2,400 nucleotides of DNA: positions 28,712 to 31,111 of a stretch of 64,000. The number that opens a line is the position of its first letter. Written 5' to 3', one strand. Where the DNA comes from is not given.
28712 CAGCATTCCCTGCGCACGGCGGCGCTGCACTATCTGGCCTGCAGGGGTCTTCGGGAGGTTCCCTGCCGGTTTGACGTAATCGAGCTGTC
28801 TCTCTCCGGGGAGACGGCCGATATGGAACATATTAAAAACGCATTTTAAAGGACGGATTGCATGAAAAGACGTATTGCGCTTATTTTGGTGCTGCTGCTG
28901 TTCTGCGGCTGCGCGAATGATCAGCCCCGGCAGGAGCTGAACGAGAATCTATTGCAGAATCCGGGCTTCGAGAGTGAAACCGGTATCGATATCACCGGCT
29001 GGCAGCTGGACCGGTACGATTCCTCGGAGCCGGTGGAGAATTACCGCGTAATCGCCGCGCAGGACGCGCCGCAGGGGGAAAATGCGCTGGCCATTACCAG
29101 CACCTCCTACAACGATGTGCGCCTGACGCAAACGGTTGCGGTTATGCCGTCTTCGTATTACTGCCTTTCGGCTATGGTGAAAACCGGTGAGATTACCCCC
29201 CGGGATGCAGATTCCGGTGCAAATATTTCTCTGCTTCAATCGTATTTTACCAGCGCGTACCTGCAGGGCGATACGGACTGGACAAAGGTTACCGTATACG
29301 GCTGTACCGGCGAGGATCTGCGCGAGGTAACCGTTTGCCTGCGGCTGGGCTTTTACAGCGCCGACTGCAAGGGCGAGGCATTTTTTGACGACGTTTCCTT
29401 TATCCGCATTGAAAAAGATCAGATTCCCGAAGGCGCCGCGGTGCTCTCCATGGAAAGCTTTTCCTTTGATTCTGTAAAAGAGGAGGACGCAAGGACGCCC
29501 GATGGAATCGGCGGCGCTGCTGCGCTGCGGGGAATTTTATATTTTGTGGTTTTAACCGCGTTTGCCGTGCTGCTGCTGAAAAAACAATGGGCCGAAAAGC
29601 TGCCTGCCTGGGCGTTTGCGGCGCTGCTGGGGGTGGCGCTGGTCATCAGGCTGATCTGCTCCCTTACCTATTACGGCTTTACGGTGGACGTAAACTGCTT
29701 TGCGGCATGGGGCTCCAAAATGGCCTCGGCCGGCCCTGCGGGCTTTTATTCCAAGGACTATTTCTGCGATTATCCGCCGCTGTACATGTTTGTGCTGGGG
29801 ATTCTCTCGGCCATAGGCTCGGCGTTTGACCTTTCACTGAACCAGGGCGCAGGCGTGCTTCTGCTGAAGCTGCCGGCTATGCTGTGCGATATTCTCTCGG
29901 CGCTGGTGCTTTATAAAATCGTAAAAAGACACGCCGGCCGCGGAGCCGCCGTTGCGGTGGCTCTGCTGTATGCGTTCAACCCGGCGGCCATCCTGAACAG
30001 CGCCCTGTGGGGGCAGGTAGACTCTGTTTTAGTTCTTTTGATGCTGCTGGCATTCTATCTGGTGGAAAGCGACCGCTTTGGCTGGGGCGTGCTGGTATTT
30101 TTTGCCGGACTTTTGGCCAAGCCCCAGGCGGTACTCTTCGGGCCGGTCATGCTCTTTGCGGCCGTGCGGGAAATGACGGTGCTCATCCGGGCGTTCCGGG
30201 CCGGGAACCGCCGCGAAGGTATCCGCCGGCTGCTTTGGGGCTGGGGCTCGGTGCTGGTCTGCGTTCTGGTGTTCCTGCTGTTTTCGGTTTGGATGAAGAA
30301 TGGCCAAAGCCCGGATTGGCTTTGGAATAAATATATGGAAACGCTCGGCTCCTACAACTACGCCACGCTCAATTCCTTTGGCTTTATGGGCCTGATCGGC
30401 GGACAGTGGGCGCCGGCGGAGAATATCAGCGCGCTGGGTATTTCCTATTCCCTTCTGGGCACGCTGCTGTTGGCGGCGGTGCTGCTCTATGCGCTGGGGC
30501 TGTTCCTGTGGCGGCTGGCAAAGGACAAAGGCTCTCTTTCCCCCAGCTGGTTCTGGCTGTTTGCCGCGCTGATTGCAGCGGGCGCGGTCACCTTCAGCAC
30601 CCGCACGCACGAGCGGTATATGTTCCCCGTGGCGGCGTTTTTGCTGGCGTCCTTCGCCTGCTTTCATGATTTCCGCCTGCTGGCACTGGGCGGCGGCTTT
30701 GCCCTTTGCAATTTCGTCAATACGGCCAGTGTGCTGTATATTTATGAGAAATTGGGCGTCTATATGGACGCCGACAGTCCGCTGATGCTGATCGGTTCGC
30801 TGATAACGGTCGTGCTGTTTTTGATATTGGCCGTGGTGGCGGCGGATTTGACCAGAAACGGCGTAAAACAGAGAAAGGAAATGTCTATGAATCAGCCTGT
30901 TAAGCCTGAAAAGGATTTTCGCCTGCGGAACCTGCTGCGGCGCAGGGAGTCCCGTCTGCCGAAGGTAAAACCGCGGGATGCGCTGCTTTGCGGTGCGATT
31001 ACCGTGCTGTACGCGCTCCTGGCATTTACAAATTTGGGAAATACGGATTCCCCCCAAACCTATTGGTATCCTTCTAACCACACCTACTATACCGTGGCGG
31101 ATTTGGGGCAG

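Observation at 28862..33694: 1,610-aa lipoprotein fusing two GT-C glycosyltransferases, with ~420 aa of beta-sandwich domains inserted just before the catalytic DE motif of the PMT half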

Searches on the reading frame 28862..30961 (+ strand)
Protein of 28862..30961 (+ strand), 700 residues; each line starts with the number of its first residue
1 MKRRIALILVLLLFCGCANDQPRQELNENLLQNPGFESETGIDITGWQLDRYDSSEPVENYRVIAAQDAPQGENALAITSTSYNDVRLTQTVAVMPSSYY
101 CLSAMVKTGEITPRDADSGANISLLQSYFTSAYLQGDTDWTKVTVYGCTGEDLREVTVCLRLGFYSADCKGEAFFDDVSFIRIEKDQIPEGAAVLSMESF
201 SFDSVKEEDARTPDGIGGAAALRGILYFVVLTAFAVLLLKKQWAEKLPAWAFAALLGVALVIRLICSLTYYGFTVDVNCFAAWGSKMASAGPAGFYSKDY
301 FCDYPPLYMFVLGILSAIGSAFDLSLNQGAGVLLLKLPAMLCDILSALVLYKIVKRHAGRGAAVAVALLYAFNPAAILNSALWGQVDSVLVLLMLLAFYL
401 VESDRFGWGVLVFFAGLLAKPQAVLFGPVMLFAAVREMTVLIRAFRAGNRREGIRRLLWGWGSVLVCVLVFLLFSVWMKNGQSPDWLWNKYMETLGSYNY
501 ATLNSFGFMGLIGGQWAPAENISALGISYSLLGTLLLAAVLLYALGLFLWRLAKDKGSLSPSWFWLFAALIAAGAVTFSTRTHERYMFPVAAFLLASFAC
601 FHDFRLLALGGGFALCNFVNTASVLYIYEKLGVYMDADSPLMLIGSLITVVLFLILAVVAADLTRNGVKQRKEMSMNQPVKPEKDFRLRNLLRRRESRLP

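Call 37: predict_structure(alignment_id=A1)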
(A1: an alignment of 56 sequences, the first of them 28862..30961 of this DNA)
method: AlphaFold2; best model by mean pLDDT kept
length: 700 residues; sequences in the alignment: 56
mean_pLDDT: 89.3   pTM: 0.78
mean pLDDT of the five models: 89.3, 89.1, 88.8, 88.7, 87.6
residues with pLDDT >= 90: 510; 70-90: 123; 50-70: 31; < 50: 36
segments of 3 or more residues with pLDDT < 50: 1-3, 11-20, 203-207, 670-675, 681-684, 695-700
pLDDT, mean of each block of 10 residues (from residue 1): 49 45 85 93 92 82 94 95 93 95 97 82 91 94 96 93 87 98 96 85 51 89 95 92 95 98 94 88 92 84 89 96 89 95 98 96 97 96 91 98 97 96 95 97 96 96 95 90 86 81 96 94 95 98 98 94 98 97 93 97 96 97 91 89 98 99 82 49 53 47
secondary structure, 60 per line:
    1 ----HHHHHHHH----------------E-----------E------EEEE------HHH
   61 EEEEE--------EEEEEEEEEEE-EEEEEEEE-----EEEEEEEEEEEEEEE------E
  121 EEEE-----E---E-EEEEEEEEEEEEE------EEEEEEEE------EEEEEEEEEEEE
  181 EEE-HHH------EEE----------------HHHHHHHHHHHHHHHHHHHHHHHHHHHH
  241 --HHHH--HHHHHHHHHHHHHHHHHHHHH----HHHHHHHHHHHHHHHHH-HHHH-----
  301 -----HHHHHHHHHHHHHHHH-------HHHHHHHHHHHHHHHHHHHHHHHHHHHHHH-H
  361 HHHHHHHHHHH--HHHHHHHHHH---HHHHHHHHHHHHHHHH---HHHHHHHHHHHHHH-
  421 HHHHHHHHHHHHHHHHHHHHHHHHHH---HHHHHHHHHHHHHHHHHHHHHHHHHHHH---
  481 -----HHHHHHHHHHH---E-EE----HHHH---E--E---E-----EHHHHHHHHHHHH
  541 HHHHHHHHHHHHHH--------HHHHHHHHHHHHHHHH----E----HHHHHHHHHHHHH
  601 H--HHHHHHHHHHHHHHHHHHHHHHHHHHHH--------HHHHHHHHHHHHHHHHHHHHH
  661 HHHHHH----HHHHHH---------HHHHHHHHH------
elements in order (helices of 4 or more, strands of 3 or more residues): H5-12 E48-51 E61-65 E74-84 E86-93 E99-113 E120-124 E136-148 E155-162 E169-183 E194-196 H213-240 H243-246 H249-269 H274-290 H292-295 H306-321 H329-358 H360-371 H374-383 H387-402 H406-419 H421-446 H450-477 H486-496 H508-511 H529-554 H563-578 H588-601 H604-631 H640-666 H671-676 H686-694

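Call 40: fold_search(model_id=the predicted structure, library=pdb)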
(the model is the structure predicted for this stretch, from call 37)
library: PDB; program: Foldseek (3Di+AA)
matches with E <= 10: 730; with E <= 0.001: 36
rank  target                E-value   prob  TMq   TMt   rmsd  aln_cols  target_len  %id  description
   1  4d0q                  8.5e-07  1.00  0.19  0.74   4.2       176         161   16  Hyaluronan Binding Module of the Streptococcal Pneumoniae Hyaluronate Lyase (released 2014-08-06)
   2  8ic1_A                2.0e-06  1.00  0.18  0.25   4.0       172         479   19  endo-alpha-D-arabinanase EndoMA1 D51N mutant from Microbacterium arabinogalactanolyticum in complex with arabinooligos (released 2023-08-16)
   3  2zey_B                4.0e-06  1.00  0.17  0.72   4.7       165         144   19  Family 16 carbohydrate binding module (released 2008-03-04)
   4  8hhv_A                5.7e-06  1.00  0.17  0.25   4.6       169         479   20  endo-alpha-D-arabinanase EndoMA1 from Microbacterium arabinogalactanolyticum (released 2023-08-16)
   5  3oea_A                7.4e-06  1.00  0.17  0.73   4.3       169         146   20  Crystal structure of the Q121E mutants of C.polysaccharolyticus CBM16-1 bound to cellopentaose (released 2010-08-25)
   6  3oeb_A                8.1e-06  1.00  0.17  0.70   4.3       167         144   20  Crystal structure of the Q121E mutant of C.polysaccharolyticus CBM16-1 bound to mannopentaose (released 2010-08-25)
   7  2zey_A                1.0e-05  1.00  0.16  0.71   6.9       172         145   19  Family 16 carbohydrate binding module (released 2008-03-04)
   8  2zew_B                1.1e-05  1.00  0.17  0.73   3.9       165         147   21  Family 16 Cabohydrate Binding Domain Module 1 (released 2008-03-04)
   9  6snh_X                1.7e-05  1.00  0.46  0.64   7.2       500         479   14  Cryo-EM structure of yeast ALG6 in complex with 6AG9 Fab and Dol25-P-Glc (released 2020-03-11)
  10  2xom_A                1.8e-05  1.00  0.17  0.69   4.8       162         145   17  Atomic resolution structure of TmCBM61 in complex with beta-1,4- galactotriose (released 2010-09-08)
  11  2zex_B                2.5e-05  1.00  0.17  0.72   4.3       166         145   19  Family 16 carbohydrate binding module (released 2008-03-04)
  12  8iq5_A                2.7e-05  1.00  0.18  0.22   4.5       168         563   17  Crystal structure of trimeric K2-2 TSP (released 2024-02-21)
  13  2xon_L                2.7e-05  1.00  0.17  0.70   4.8       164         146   18  Structure of TmCBM61 in complex with beta-1,4-galactotriose at 1.4 A resolution (released 2010-09-08)
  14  1k42_MODEL_1_A        3.0e-05  1.00  0.18  0.64   5.1       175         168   20  The Solution Structure of the CBM4-2 Carbohydrate Binding Module from a Thermostable Rhodothermus marinus Xyla (released 2002-05-29)
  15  2zex_A                3.2e-05  1.00  0.17  0.73   3.9       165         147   20  Family 16 carbohydrate binding module (released 2008-03-04)
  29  9wno_A                2.4e-04  1.00  0.43  0.70   5.2       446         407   16  Cryo-EM structure of Candida glabrata GPI mannosyltransferase I bound to Dol-P-Man (released 2025-12-03)
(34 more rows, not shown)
